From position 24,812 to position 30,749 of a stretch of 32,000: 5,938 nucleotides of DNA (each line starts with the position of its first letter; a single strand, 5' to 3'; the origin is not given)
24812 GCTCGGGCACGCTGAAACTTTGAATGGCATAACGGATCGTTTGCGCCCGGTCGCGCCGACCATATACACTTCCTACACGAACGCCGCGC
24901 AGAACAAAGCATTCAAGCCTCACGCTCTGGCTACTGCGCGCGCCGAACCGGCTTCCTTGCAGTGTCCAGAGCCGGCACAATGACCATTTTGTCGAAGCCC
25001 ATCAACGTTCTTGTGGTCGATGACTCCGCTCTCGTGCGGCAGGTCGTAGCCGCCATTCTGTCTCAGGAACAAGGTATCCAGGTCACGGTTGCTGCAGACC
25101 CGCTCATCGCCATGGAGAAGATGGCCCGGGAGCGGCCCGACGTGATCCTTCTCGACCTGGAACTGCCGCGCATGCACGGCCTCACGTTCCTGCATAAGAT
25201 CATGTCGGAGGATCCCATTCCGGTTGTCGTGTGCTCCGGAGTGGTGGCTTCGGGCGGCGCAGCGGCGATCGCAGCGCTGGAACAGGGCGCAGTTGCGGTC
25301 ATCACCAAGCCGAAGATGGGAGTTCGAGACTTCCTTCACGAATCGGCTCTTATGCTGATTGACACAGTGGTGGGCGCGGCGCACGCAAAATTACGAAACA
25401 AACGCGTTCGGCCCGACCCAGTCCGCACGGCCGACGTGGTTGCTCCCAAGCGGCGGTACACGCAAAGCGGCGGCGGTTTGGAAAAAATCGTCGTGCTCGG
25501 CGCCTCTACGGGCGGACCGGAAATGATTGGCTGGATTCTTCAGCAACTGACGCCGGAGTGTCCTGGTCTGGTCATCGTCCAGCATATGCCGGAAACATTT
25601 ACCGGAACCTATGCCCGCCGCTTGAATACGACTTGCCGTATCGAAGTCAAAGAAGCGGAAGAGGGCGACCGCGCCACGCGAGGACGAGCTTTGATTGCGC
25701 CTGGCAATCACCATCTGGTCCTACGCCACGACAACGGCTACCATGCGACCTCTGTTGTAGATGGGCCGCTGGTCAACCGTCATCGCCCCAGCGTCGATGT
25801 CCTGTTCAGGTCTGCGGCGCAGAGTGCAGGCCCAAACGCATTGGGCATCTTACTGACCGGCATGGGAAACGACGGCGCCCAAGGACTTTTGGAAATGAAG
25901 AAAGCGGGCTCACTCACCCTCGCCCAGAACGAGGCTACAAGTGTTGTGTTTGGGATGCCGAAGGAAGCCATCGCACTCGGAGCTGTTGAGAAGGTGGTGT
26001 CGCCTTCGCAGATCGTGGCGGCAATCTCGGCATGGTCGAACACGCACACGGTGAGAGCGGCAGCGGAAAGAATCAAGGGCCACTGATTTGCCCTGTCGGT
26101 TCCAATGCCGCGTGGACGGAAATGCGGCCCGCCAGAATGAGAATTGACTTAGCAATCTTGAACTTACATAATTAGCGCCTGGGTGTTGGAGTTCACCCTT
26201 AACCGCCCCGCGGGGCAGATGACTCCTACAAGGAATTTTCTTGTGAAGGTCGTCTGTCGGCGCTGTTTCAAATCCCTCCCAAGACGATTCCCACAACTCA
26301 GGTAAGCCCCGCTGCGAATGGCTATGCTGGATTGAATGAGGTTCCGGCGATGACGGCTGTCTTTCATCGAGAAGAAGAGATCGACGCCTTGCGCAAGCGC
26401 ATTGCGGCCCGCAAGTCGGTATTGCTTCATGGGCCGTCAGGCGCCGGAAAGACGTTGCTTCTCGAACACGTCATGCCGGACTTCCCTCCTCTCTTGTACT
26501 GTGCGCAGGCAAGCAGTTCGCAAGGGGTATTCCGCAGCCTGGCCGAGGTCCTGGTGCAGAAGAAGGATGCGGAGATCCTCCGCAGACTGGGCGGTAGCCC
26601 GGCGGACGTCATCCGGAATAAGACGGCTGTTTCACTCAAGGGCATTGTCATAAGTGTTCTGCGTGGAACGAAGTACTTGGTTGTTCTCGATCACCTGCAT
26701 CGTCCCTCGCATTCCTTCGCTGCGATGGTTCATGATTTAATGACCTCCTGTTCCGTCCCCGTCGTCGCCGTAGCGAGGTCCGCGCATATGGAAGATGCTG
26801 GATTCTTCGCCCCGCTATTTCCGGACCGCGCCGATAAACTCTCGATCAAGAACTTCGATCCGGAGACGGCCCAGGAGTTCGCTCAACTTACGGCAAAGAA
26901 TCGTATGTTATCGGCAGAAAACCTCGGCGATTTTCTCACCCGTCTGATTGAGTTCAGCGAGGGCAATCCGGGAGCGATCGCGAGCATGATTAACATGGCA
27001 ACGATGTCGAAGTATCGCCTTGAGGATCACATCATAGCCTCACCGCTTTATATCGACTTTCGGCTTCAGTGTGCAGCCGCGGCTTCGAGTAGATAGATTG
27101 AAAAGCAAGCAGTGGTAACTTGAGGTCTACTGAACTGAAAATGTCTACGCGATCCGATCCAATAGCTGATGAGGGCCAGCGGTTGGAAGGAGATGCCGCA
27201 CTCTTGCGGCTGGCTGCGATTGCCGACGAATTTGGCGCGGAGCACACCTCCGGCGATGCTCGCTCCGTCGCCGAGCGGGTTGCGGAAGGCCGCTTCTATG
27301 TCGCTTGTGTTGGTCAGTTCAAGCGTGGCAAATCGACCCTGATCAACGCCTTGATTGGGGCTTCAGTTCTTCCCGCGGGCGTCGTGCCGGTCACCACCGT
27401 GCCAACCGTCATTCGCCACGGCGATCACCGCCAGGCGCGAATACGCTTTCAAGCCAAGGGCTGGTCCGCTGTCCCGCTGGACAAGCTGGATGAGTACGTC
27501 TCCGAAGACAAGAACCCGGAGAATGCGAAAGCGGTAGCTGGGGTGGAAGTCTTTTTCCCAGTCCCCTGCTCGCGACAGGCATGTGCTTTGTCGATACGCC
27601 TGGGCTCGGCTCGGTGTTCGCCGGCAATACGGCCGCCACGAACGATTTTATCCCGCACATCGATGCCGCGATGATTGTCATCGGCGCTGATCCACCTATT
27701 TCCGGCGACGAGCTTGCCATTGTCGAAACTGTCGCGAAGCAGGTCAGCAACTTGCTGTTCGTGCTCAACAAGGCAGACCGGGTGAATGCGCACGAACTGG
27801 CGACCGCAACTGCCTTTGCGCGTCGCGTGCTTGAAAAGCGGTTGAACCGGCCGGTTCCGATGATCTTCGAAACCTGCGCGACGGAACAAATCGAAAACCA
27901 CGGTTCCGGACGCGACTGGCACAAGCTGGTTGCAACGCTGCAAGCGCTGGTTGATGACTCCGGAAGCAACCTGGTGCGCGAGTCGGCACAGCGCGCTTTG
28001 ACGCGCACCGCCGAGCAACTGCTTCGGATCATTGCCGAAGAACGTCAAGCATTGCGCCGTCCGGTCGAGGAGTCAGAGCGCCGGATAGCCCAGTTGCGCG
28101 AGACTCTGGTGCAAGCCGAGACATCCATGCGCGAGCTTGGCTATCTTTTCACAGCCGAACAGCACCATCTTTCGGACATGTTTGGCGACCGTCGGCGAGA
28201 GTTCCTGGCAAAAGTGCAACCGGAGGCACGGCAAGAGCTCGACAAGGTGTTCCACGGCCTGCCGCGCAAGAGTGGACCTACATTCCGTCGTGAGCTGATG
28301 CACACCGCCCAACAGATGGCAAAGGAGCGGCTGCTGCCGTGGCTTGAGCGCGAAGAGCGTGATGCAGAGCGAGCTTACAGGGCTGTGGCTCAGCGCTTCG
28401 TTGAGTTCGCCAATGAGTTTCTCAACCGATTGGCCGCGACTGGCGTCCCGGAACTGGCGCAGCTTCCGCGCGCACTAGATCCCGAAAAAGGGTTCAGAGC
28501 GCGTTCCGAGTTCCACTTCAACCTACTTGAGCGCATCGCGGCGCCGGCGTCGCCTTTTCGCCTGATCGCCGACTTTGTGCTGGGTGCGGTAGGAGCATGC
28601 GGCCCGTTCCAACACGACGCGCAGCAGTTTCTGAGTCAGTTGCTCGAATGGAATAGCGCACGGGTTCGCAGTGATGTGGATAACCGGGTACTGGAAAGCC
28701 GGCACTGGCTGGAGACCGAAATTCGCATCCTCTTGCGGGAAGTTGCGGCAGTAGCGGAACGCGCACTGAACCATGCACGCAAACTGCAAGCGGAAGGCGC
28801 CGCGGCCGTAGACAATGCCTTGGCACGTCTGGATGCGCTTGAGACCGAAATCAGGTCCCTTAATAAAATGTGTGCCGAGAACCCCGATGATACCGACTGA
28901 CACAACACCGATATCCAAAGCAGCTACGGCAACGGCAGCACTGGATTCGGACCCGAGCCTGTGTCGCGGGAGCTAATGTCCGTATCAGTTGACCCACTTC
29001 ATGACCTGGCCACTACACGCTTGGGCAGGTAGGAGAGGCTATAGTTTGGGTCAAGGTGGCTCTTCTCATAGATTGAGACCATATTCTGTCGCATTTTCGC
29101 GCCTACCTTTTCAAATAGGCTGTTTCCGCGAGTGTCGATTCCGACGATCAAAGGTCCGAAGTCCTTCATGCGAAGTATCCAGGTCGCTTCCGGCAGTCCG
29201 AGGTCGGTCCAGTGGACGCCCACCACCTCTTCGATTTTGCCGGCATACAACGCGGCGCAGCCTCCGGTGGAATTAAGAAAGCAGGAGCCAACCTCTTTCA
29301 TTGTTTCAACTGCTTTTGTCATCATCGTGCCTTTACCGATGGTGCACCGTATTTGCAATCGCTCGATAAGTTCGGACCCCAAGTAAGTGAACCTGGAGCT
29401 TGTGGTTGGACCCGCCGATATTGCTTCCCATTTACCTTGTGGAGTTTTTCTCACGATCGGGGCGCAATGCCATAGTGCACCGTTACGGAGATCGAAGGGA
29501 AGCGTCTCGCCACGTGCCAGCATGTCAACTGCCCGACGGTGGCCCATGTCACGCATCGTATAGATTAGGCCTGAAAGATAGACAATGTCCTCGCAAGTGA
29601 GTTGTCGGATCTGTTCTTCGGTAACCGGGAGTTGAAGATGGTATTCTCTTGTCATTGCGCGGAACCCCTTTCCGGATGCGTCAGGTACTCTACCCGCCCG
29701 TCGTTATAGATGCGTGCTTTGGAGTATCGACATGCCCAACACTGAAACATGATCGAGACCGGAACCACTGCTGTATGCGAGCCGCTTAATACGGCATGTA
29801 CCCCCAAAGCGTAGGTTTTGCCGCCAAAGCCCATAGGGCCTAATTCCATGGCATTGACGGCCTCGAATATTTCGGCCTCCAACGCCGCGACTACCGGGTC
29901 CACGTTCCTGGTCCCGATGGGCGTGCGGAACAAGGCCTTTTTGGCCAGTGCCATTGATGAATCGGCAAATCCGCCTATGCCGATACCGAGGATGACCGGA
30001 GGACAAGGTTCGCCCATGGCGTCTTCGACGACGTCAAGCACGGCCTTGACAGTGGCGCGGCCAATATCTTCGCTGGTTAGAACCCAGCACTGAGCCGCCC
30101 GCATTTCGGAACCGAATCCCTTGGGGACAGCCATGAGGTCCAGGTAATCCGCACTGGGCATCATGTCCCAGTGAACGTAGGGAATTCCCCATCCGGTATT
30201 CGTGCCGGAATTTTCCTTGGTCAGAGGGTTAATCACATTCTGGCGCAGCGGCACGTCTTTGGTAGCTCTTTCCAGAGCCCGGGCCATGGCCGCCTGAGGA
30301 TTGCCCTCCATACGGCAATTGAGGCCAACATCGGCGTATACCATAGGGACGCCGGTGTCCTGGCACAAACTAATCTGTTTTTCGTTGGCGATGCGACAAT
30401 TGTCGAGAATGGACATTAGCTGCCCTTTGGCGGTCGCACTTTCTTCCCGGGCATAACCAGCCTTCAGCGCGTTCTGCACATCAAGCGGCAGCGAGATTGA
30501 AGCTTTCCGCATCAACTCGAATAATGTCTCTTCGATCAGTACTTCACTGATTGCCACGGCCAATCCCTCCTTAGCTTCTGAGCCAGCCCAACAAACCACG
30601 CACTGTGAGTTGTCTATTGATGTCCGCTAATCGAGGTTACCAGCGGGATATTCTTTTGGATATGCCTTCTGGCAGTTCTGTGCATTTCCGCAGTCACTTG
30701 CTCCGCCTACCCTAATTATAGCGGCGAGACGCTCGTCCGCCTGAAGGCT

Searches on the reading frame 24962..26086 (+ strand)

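Call 47: search_protein_families(library=pfam, proteins=[window:24962-26086:+], max_evalue=0.001)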
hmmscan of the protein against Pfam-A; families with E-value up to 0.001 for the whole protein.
window:24962-26086:+ (374 aa): 2 families
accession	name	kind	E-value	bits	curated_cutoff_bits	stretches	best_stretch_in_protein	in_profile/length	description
PF01339.22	CheB_methylest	-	4.1e-62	209.4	24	1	177-355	1-174/174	CheB methylesterase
PF00072.30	Response_reg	-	8.4e-22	77.9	30.2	1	16-117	1-100/111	Response regulator receiver domain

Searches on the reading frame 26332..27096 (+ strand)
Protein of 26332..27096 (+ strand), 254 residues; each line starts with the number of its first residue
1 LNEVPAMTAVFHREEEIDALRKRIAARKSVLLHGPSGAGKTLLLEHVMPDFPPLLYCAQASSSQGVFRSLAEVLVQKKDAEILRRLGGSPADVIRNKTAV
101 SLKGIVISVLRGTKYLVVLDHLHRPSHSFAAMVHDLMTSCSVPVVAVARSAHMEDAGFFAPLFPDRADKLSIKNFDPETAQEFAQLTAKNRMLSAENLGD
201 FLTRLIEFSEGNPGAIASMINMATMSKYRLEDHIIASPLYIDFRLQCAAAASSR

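Call 47: search_protein_families(library=pfam, proteins=[window:26332-27096:+], max_evalue=0.001)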
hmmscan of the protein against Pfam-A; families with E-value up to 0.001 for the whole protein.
window:26332-27096:+ (254 aa): 6 families
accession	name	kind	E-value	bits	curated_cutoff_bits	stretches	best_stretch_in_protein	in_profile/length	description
PF13191.12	AAA_16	-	7.6e-10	40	32.6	1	10-138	2-157/167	AAA ATPase domain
PF00931.28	NB-ARC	-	1.2e-07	31.7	23.5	1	17-222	5-204/248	NB-ARC domain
PF13401.12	AAA_22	-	1.4e-05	25.8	27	1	27-147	5-121/130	AAA domain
PF25201.1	nSTAND6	-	0.00014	22.4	27.7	1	10-79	1-76/148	Novel STAND NTPase 6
PF01637.24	ATPase_2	-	0.00026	21.3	33.2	0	11-48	2-41/225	ATPase domain predominantly from Archaea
PF20703.3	nSTAND1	-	0.00034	20.8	27.1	1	11-196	17-208/379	Novel STAND NTPase 1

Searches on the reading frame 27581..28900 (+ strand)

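Call 47: search_protein_families(library=pfam, proteins=[window:27581-28900:+], max_evalue=0.001)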
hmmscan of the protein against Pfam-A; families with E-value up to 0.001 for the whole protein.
window:27581-28900:+ (439 aa): 2 families
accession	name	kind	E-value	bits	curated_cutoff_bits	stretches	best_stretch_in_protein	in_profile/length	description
PF00350.29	Dynamin_N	-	4.8e-05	23.9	27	1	2-65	104-168/168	Dynamin family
PF00009.33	GTP_EFTU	-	0.00086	19.4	26.5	0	3-101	73-171/188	Elongation factor Tu GTP binding domain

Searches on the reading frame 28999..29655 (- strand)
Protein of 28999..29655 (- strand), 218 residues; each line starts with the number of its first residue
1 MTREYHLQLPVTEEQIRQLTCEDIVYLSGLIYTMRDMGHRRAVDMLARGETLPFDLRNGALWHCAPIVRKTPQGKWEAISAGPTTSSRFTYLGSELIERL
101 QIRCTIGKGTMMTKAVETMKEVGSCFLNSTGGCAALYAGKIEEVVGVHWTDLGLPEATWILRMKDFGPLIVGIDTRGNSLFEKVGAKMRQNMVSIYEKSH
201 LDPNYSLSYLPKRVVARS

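Call 47: search_protein_families(library=pfam, proteins=[window:28999-29655:-], max_evalue=0.001)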
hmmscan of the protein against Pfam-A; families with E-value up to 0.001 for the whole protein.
window:28999-29655:- (218 aa): 1 family
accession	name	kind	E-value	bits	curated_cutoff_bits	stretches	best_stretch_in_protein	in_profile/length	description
PF05683.17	Fumerase_C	-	1.6e-38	132.6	22.2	1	5-183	29-204/205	Fumarase C-terminus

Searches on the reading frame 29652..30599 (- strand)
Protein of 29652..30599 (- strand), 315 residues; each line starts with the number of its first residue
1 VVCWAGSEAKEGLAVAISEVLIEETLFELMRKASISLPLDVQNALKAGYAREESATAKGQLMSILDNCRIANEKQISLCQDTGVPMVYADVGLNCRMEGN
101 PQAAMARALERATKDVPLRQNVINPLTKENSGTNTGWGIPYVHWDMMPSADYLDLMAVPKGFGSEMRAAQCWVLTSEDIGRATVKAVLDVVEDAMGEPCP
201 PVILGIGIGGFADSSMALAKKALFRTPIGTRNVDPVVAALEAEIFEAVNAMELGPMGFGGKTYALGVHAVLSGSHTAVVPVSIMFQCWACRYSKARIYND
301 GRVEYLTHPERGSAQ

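Call 47: search_protein_families(library=pfam, proteins=[window:29652-30599:-], max_evalue=0.001)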
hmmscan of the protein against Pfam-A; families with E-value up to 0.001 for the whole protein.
window:29652-30599:- (315 aa): 1 family
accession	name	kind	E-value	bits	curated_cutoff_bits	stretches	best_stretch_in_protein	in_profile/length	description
PF05681.19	Fumerase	-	2.4e-76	257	25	1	25-295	3-269/270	Fumarate hydratase (Fumerase)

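Call 49: find_homologous_proteins(query=window:29652-30599:-, max_evalue=1e-30)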
Query window:29652-30599:- (315 aa): 982 proteins with E <= 1e-30 among 3821 candidates; the best 120 are listed.
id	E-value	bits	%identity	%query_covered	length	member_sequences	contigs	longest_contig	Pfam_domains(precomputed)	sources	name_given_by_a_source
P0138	3.3e-192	656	96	96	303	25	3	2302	PF05681.20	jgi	jgi:fumarate hydratase subunit alpha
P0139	6.5e-184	628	92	96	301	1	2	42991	PF05681.20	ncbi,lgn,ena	-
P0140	9.5e-177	605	88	96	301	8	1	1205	PF05681.20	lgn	-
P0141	1.6e-173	594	86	96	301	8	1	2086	PF05681.20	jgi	jgi:fumarate hydratase subunit alpha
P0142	4.0e-173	593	86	96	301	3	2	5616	PF05681.20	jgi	jgi:fumarate hydratase subunit alpha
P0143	6.4e-168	576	82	96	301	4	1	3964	PF05681.20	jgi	jgi:tartrate/fumarate subfamily iron-sulfur-dependent hydro-lyase alpha chain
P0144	5.5e-166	569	81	96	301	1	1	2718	PF05681.20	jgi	jgi:fumarate hydratase subunit alpha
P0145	3.6e-162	557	79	96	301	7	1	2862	PF05681.20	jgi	-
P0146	6.6e-162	556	77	96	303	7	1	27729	PF05681.20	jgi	jgi:fumarate hydratase subunit alpha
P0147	4.1e-161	553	78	96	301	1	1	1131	PF05681.20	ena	-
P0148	4.6e-160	550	79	93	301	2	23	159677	PF05681.20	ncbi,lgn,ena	-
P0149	9.9e-160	549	78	94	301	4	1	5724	PF05681.20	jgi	jgi:fumarate hydratase subunit alpha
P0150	2.7e-158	544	78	94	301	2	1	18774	PF05681.20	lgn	-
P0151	1.7e-157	542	77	94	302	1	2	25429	PF05681.20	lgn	-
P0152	1.0e-156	539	78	94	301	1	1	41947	PF05681.20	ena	-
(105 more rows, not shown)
